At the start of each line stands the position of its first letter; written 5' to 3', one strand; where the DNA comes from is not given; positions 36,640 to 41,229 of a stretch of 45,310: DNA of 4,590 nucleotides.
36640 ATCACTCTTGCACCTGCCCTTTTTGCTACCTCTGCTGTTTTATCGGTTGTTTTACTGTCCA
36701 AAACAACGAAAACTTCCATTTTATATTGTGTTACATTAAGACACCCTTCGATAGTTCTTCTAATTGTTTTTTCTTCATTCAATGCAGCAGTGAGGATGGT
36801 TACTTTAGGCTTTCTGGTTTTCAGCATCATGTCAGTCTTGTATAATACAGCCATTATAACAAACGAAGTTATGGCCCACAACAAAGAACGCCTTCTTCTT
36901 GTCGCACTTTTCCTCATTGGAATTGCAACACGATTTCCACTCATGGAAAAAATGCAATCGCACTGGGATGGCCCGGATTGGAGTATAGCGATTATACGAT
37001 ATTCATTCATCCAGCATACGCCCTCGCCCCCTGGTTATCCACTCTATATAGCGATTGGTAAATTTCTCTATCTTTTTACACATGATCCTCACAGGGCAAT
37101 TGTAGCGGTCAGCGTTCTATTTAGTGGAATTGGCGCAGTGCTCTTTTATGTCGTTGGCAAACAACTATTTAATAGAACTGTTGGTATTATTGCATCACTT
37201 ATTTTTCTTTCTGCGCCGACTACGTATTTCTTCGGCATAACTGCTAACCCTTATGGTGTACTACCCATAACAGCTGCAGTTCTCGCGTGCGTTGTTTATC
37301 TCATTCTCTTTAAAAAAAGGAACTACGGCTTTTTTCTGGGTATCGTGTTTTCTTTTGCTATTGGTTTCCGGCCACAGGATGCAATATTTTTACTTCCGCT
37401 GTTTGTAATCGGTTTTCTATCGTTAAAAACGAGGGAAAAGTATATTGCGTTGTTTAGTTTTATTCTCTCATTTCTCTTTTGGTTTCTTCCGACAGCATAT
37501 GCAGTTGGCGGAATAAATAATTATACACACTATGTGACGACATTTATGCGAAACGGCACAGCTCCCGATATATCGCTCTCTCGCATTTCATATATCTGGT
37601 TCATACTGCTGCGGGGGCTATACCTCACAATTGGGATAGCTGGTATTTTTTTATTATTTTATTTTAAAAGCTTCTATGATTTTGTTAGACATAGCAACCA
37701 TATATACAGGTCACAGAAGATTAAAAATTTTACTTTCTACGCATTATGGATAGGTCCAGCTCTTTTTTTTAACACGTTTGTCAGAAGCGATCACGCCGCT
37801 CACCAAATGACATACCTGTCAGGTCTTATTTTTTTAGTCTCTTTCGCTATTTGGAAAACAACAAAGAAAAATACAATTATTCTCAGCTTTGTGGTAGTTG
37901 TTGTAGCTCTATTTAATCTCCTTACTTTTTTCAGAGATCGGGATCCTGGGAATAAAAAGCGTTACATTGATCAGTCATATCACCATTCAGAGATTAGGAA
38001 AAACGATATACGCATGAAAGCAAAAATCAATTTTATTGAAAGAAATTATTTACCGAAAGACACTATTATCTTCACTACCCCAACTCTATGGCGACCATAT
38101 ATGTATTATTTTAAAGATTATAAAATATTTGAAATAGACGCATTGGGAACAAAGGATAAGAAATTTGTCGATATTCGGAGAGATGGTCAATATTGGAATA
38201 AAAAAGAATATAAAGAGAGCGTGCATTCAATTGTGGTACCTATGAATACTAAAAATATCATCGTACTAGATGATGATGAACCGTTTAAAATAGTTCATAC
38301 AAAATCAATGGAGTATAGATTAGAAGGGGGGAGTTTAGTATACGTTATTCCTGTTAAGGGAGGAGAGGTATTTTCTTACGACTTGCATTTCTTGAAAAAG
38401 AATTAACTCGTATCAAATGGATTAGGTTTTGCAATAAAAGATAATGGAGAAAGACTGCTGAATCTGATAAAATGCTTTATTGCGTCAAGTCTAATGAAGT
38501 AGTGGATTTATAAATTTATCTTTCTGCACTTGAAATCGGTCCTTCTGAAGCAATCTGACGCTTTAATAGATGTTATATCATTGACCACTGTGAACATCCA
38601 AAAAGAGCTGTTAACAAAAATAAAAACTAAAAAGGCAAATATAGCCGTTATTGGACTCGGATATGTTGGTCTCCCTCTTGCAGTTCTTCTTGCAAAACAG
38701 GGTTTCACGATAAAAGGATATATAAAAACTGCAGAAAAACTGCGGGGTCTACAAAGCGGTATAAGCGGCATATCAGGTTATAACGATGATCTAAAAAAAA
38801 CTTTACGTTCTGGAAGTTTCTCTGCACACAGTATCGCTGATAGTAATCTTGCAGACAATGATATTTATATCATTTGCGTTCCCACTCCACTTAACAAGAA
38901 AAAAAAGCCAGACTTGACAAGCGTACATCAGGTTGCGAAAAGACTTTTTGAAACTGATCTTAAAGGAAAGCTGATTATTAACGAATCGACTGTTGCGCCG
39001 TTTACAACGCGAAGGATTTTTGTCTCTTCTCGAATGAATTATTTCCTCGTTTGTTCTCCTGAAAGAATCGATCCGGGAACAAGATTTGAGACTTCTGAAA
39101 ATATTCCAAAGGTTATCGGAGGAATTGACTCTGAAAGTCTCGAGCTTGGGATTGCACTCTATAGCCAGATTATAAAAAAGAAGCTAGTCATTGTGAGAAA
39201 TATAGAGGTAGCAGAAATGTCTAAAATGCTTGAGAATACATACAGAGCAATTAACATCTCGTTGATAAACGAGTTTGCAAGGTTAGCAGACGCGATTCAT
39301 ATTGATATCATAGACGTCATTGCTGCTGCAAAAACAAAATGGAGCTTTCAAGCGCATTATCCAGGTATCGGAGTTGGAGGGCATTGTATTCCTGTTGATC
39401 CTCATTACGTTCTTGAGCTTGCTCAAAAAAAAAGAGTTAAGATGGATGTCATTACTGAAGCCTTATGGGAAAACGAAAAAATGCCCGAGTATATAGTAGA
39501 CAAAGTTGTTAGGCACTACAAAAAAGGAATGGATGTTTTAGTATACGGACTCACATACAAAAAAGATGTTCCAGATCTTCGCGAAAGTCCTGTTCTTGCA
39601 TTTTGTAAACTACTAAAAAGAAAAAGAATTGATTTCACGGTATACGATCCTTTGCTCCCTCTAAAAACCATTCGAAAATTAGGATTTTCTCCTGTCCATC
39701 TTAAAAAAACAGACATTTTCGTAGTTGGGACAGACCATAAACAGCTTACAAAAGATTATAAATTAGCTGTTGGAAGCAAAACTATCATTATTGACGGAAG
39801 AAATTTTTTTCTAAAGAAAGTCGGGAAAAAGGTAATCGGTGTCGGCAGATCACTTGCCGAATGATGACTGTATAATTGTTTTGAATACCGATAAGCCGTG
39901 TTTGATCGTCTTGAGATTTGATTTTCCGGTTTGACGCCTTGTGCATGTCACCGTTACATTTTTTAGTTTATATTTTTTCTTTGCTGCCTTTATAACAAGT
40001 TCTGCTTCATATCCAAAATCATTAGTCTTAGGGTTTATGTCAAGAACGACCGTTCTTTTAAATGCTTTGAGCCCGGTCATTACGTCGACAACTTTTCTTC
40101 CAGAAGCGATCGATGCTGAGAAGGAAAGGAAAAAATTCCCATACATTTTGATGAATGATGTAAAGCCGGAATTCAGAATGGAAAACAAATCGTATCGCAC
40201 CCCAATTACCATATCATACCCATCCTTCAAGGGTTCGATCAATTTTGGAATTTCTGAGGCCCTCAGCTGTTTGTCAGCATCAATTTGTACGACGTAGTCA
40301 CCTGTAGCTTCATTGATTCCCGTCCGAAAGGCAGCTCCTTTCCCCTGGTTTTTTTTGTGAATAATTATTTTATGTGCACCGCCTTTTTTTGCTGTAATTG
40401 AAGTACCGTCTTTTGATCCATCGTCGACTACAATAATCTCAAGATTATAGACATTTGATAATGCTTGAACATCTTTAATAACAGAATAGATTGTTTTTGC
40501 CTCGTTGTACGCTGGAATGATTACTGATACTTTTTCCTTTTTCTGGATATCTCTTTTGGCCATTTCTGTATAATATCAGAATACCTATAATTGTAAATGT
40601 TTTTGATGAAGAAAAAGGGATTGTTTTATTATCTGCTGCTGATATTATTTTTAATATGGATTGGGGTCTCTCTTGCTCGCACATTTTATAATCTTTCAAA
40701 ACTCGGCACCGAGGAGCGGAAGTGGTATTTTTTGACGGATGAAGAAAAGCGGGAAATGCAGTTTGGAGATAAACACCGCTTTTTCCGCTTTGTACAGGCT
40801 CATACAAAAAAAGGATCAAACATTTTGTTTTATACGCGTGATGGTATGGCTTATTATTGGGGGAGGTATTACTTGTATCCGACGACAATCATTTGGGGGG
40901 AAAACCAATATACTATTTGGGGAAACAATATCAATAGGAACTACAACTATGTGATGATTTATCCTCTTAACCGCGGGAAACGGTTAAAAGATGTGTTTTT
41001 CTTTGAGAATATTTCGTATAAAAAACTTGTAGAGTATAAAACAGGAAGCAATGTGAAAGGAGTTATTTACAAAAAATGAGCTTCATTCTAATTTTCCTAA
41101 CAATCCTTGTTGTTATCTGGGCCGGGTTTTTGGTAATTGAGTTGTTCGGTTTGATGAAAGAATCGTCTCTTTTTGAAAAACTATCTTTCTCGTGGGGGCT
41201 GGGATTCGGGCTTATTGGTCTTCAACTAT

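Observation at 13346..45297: Supercluster of about 16 glycosyltransferase-like genes with seven polytopic GT-C/YfhO/DUF2723-type proteins: a multi-branch polyprenyl-phosphate-sugar surface glycosylation system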

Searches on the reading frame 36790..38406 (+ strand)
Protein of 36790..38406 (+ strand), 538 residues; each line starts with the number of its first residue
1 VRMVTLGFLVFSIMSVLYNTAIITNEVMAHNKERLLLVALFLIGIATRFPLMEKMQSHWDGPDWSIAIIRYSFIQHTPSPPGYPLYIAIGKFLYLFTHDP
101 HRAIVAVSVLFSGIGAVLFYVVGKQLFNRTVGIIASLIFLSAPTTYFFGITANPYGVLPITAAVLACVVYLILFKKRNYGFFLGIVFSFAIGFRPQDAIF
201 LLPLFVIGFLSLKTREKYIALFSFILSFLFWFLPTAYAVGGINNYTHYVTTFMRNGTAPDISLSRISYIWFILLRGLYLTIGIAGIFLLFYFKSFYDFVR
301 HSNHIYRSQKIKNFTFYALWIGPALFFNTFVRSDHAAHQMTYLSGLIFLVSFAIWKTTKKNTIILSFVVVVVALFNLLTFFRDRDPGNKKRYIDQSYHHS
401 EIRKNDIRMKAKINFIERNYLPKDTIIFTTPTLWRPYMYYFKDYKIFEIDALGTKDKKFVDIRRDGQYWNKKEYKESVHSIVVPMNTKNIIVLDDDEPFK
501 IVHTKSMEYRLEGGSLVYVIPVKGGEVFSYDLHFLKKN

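Call 4: search_protein_families(library=pfam, proteins=[window:36790-38406:+], max_evalue=0.01)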
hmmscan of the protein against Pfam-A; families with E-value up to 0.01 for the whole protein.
window:36790-38406:+ (538 aa): 2 families
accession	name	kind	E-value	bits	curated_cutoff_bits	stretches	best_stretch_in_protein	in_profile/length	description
PF13231.12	PMT_2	-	8.7e-09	36.2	26.1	1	80-226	3-152/160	Dolichyl-phosphate-mannose-protein mannosyltransferase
PF11028.14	TMEM260-like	-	0.00044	20.5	24.2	1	78-211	15-170/179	Protein O-mannosyl-transferase TMEM260-like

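Call 8: search_protein_families(library=ncbifam, proteins=[window:36790-38406:+], max_evalue=0.01)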
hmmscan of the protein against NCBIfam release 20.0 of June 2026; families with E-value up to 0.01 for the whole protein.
window:36790-38406:+ (538 aa): 0 families

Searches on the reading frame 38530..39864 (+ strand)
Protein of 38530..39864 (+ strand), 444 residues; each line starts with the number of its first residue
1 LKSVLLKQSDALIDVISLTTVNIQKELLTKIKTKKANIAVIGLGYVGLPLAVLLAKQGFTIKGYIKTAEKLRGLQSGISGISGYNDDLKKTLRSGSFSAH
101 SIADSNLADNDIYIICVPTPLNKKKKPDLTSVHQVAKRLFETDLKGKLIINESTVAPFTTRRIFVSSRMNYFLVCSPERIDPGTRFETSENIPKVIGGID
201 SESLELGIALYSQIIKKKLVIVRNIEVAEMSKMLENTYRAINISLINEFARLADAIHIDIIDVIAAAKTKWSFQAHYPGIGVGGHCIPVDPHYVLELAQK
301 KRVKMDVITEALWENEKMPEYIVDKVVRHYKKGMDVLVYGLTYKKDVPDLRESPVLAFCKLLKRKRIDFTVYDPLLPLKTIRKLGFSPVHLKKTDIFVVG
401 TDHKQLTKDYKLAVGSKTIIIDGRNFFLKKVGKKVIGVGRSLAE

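Call 6: search_protein_families(library=pfam, proteins=[window:38530-39864:+], max_evalue=0.01)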
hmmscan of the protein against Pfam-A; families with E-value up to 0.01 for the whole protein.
window:38530-39864:+ (444 aa): 4 families
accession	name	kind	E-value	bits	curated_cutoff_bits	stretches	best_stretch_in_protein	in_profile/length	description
PF03721.20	UDPG_MGDP_dh_N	-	8.1e-31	107.5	27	1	37-205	2-181/187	UDP-glucose/GDP-mannose dehydrogenase family, NAD binding domain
PF00984.24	UDPG_MGDP_dh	-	2.9e-27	95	25.4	1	227-316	2-93/94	UDP-glucose/GDP-mannose dehydrogenase family, central domain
PF03720.21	UDPG_MGDP_dh_C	-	2.1e-17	63.8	30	1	337-427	1-101/103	UDP-glucose/GDP-mannose dehydrogenase family, UDP binding domain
PF03446.21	NAD_binding_2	-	1e-06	29.3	21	1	37-163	1-103/161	NAD binding domain of 6-phosphogluconate dehydrogenase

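Call 39: search_protein_families(library=ncbifam, proteins=[window:38530-39864:+], max_evalue=0.00001)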
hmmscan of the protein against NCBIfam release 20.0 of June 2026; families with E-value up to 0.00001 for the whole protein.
window:38530-39864:+ (444 aa): 7 families
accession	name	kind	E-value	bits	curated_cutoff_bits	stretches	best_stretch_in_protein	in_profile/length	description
TIGR03026.1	NDP-sugDHase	subfamily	5.8e-105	351.4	189.8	1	37-425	2-413/413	nucleotide sugar dehydrogenase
NF040825.1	UDPMaNacDH_Arch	equivalog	5.9e-71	239.5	750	1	37-433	2-406/418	UDP-N-acetyl-D-mannosamine dehydrogenase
NF011729.0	PRK15182.1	equivalog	6.1e-52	176.8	592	1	36-407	7-392/425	Vi polysaccharide biosynthesis UDP-N-acetylglucosamine C-6 dehydrogenase TviB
NF008286.0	PRK11064.1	equivalog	8.9e-50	169.5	459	1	36-422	4-414/420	UDP-N-acetyl-D-mannosamine dehydrogenase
NF047673.2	TeichurnBiosyTuaD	equivalog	1.7e-39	136.2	700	1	37-430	3-417/439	UDP-glucose 6-dehydrogenase TuaD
NF041297.1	UDPGDh_AglM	equivalog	9.4e-31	107.2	670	1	37-427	2-417/429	UDP-glucose 6-dehydrogenase AglM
NF011631.0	PRK15057.1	equivalog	1.7e-17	63.6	757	1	37-376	2-339/388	UDP-glucose 6-dehydrogenase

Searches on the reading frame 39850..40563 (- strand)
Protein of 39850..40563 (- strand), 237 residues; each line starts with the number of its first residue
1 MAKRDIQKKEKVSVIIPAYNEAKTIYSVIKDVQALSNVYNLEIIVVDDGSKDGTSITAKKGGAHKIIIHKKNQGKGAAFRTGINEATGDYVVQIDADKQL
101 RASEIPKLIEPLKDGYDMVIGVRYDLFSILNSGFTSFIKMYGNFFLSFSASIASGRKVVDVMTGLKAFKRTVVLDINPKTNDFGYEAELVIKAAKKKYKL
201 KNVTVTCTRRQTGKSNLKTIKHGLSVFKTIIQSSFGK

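Call 6: search_protein_families(library=pfam, proteins=[window:39850-40563:-], max_evalue=0.01)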
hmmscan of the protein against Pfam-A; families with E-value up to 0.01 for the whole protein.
window:39850-40563:- (237 aa): 3 families
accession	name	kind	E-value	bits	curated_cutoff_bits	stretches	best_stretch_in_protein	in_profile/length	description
PF00535.33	Glycos_transf_2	-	1.1e-31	110.5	23.3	1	13-169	1-160/168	Glycosyl transferase family 2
PF13641.12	Glyco_tranf_2_3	-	1e-08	36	27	1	12-221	3-222/230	Glycosyltransferase like family 2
PF10111.15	Glyco_tranf_2_2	-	1.8e-06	28.1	27.3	1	13-104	1-98/276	Glycosyltransferase like family 2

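Call 13: search_solved_structures(query=window:39850-40563:-, max_evalue=0.001)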
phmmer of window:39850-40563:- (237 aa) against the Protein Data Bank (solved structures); distinct sequences matched with E-value up to 0.001: 28.
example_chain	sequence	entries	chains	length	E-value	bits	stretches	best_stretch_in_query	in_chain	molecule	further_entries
5mlz_A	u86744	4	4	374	6.2e-20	75.4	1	10-218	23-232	Dolichol monophosphate mannose synthase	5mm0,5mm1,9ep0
9hwj_A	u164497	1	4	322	3.2e-15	60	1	6-125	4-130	Undecaprenyl-phosphate 4-deoxy-4-formamido-L-arabinose transferase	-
9bhc_C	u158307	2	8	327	1.2e-14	58.1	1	10-127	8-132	Undecaprenyl-phosphate 4-deoxy-4-formamido-L-arabinose transferase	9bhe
8vxh_A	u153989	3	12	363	1.5e-14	57.8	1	9-127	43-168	Undecaprenyl-phosphate 4-deoxy-4-formamido-L-arabinose transferase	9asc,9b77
2z87_A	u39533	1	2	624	2.7e-14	57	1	8-107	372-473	Chondroitin synthase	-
2z86_A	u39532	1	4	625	2.7e-14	57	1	8-107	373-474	Chondroitin synthase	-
5eke_A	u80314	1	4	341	8e-10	42.3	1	11-123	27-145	Uncharacterized glycosyltransferase sll0501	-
5ekp_C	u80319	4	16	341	8e-10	42.3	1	11-123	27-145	Uncharacterized glycosyltransferase sll0501 | Glycosyltransferase sll0501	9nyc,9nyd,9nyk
9nye_A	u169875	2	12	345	8.2e-10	42.3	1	11-123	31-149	Glycosyltransferase sll0501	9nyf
6p61_A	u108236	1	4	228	1.4e-09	41.6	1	6-105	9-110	Glycosyltransferase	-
5hea_A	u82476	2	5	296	2.3e-09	40.8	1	9-119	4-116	Putative glycosyltransferase (GalT1)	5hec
3bcv_A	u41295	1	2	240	2.5e-09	40.7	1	11-100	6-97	Putative glycosyltransferase protein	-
7pdo_A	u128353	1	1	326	1.6e-08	38.1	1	10-121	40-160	Glucosyl-3-phosphoglycerate synthase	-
7p5l_A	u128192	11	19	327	1.6e-08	38.1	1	10-121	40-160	Glucosyl-3-phosphoglycerate synthase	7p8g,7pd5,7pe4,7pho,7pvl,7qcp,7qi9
4y6n_A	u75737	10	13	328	4.7e-08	36.6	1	11-116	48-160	Glucosyl-3-phosphoglycerate synthase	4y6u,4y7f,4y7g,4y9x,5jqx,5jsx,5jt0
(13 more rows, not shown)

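Call 15: search_protein_families(library=ncbifam, proteins=[window:39850-40563:-], max_evalue=0.0001)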
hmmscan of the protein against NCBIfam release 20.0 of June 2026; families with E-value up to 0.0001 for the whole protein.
window:39850-40563:- (237 aa): 23 families
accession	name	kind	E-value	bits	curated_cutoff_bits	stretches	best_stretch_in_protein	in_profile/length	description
TIGR04182.1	glyco_TIGR04182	equivalog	1.6e-38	132.8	325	1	11-232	1-216/293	S-layer glycoprotein N-glycosyltransferase AglJ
NF041391.1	DPhHxTase_Halo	equivalog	2e-31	108.7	375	1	18-232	3-207/213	dolichyl-phosphate hexose transferase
NF058614.1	PPMAGASynPpgS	equivalog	1.9e-24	86.4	370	1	12-221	2-210/226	polyprenyl-phospho-N-acetylgalactosaminyl synthase PpgS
NF007986.1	PRK10714.1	equivalog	1.7e-20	73.3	529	1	7-215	3-208/316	undecaprenyl-phosphate 4-deoxy-4-formamido-L-arabinose transferase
TIGR03937.1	PgaC_IcaA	equivalog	9.3e-20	70.9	422.3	1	4-114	39-152/407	poly-beta-1,6-N-acetyl-D-glucosamine synthase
NF010496.0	PRK13915.1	equivalog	7.4e-19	67.9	262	1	7-113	28-143/307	glucosyl-3-phosphoglycerate synthase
TIGR04283.1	glyco_like_mftF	equivalog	1.8e-17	63.7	182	1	12-112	1-97/221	TIGR04283 family arsenosugar biosynthesis glycosyltransferase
NF047588.1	GlcsyltransPgfSStrep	equivalog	1.3e-16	60.7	500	1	11-173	2-164/308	glycosyltransferase PgfS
NF007482.0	PRK10073.1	equivalog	1.2e-15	57.3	423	1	7-110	3-108/334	glycosyltransferase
NF041875.1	EPS_EpsD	equivalog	8.8e-15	54.9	370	1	12-102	1-94/325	exopolysaccharide biosynthesis glycosyltransferase EpsD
TIGR03965.1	mycofact_glyco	equivalog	1.4e-13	50.6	280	1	8-114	72-181/467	mycofactocin biosynthesis glycosyltransferase MftF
NF047683.1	TeichurnBiosyTuaG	equivalog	2e-13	50.6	400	1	7-113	3-112/252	teichuronic acid biosynthesis protein TuaG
NF050050.1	ProtGlycPglI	equivalog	3.7e-11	43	500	1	10-121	2-117/306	GalNAc(5)-diNAcBac-PP-undecaprenol beta-1,3-glucosyltransferase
TIGR04242.1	nodulat_NodC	equivalog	4.7e-11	42.3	550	1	7-114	45-158/395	chitooligosaccharide synthase NodC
TIGR03111.1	glyc2_xrt_Gpos1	hypoth_equivalog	2.7e-10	39.6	363.95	1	6-117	45-161/439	TIGR03111 family XrtG-associated glycosyltransferase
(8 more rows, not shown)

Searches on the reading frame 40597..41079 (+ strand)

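Call 6: search_protein_families(library=pfam, proteins=[window:40597-41079:+], max_evalue=0.01)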
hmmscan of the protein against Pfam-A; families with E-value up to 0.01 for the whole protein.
window:40597-41079:+ (160 aa): 0 families

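Call 8: search_protein_families(library=ncbifam, proteins=[window:40597-41079:+], max_evalue=0.01)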
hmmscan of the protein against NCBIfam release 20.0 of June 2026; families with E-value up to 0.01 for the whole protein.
window:40597-41079:+ (160 aa): 0 families

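Call 16: search_protein_families(library=pfam, proteins=[window:40597-41079:+], max_evalue=10)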
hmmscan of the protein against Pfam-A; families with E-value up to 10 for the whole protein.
window:40597-41079:+ (160 aa): 1 family
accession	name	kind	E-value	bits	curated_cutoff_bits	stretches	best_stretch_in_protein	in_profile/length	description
PF16084.10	LydB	-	0.047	14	28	1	44-131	17-104/147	LydA-holin antagonist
